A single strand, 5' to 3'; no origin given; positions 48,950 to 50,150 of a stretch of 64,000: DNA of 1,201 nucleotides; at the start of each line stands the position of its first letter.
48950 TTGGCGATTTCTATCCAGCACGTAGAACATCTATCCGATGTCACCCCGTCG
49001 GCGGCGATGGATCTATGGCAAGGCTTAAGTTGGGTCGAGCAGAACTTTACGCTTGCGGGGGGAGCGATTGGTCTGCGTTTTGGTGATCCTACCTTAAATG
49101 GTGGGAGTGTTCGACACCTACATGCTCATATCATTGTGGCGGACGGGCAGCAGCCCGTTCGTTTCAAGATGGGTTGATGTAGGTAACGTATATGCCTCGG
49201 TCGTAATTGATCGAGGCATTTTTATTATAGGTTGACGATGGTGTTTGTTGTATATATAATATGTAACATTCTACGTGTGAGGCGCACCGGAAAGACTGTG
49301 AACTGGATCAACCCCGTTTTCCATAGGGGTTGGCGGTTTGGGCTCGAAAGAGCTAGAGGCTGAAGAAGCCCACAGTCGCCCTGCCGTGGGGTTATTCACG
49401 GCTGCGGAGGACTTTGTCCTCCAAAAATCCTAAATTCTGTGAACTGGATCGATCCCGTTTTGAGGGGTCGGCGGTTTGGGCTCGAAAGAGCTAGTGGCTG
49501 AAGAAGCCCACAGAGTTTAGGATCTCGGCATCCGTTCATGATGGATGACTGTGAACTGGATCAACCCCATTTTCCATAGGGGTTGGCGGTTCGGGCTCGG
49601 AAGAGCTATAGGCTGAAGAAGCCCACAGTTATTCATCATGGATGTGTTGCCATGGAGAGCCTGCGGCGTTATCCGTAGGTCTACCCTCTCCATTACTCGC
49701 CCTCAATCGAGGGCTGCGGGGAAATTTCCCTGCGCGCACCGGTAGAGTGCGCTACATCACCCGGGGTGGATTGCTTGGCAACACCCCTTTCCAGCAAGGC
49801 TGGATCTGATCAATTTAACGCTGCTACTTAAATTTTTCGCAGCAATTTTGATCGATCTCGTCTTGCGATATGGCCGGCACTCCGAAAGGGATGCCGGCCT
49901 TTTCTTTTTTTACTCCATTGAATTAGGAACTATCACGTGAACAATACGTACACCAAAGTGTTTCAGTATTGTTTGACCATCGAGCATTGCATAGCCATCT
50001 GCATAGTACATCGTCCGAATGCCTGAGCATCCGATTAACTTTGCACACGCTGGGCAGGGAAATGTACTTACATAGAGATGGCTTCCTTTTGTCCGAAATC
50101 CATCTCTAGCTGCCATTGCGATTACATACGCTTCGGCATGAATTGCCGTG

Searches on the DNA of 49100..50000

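Call 49: search_rna_families(source=window, start=49100, end=50000, threshold=evalue, max_evalue=1)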
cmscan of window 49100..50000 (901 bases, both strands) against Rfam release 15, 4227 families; matches with E-value up to 1: 3.
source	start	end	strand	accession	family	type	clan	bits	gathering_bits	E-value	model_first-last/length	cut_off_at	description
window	49126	49225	+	RF00021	Spot_42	Gene; sRNA;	-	27.1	80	0.0066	1-115/115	no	Spot 42 RNA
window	49820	49908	+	RF02676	Esr41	Gene; sRNA;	-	21.3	102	0.19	1-74/74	no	Enterohemorrhagic E. coli sRNA 41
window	49192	49273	-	RF02236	asX2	Gene; sRNA;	-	20.4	70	0.22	1-87/87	no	Xanthomonas sRNA asX2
